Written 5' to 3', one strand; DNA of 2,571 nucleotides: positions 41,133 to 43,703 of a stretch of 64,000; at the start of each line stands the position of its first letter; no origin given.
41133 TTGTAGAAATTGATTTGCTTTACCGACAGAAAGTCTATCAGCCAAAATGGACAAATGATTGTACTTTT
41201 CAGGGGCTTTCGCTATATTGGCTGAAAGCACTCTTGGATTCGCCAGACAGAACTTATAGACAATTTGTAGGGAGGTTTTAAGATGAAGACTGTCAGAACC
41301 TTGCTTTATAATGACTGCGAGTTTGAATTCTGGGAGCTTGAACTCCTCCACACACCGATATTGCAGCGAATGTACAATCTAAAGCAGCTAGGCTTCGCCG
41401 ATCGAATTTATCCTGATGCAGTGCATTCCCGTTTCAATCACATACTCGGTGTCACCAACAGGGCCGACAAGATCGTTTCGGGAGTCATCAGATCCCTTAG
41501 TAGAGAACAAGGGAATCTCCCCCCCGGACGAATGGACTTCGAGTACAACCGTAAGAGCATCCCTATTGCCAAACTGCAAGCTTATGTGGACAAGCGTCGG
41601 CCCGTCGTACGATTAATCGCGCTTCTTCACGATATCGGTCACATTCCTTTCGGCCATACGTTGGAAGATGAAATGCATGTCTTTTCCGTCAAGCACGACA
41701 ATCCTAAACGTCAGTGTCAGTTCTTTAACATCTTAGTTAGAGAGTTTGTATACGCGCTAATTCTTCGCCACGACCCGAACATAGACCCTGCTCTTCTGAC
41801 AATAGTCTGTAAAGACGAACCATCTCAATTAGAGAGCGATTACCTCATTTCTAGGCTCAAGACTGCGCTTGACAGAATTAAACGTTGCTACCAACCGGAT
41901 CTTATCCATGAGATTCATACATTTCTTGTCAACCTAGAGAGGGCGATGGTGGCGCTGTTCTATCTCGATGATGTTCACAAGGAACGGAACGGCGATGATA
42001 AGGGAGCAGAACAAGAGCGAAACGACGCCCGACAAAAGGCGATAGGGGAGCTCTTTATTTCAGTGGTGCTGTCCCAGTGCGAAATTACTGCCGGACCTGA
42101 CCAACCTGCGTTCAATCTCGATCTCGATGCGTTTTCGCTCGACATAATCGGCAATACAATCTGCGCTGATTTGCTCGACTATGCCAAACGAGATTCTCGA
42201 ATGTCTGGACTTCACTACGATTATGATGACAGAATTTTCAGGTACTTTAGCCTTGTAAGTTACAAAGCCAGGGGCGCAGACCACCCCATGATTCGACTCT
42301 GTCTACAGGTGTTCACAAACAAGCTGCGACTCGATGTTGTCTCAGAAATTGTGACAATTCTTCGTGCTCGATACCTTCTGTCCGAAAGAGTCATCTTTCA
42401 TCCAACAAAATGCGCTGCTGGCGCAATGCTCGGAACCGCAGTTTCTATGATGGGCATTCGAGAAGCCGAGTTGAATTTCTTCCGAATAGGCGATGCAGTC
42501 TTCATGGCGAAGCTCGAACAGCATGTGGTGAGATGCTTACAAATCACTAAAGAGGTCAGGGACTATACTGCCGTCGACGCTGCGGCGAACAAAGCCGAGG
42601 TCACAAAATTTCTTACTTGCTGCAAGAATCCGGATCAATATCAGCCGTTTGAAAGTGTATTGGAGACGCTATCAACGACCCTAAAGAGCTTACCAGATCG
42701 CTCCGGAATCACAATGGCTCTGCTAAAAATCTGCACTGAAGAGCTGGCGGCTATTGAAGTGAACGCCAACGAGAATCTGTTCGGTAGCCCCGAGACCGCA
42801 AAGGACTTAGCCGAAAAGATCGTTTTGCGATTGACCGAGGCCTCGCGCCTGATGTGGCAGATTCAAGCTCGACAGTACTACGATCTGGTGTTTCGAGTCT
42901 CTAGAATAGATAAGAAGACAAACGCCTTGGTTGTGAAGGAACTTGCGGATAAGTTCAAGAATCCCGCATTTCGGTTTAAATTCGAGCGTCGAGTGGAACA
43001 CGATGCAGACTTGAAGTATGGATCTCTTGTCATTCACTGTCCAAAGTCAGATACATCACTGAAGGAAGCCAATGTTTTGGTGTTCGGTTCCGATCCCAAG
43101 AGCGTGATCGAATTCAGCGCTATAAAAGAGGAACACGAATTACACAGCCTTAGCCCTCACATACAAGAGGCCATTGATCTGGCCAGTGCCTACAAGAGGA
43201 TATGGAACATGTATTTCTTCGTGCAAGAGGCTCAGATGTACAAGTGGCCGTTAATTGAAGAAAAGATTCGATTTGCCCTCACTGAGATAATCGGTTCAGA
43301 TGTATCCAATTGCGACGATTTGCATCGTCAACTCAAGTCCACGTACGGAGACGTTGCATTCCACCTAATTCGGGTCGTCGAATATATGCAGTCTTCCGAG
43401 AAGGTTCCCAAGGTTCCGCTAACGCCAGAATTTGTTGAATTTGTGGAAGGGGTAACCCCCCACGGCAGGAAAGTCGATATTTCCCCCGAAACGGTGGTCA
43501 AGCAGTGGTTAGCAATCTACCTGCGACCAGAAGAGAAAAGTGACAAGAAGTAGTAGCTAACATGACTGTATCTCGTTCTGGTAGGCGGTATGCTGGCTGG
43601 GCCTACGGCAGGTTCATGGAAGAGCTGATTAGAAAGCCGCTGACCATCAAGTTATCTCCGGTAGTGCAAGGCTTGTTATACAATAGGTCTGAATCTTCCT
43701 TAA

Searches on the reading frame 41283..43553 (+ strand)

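Call 10: search_protein_families(library=pfam, proteins=[window:41283-43553:+], max_evalue=0.001)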
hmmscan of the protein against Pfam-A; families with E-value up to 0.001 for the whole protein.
window:41283-43553:+ (756 aa): 1 family
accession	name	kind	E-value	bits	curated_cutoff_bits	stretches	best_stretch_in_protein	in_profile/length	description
PF01966.28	HD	-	1.1e-05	26.1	22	1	99-136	16-54/116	HD domain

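Call 80: search_protein_families(library=padloc, proteins=[window:41283-43553:+], max_evalue=0.001)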
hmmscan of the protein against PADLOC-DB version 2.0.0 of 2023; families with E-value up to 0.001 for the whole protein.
window:41283-43553:+ (756 aa): 1 family
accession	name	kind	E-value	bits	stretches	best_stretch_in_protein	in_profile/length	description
PDLC02374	dGTPase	-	3.3e-07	28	1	45-148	70-139/395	-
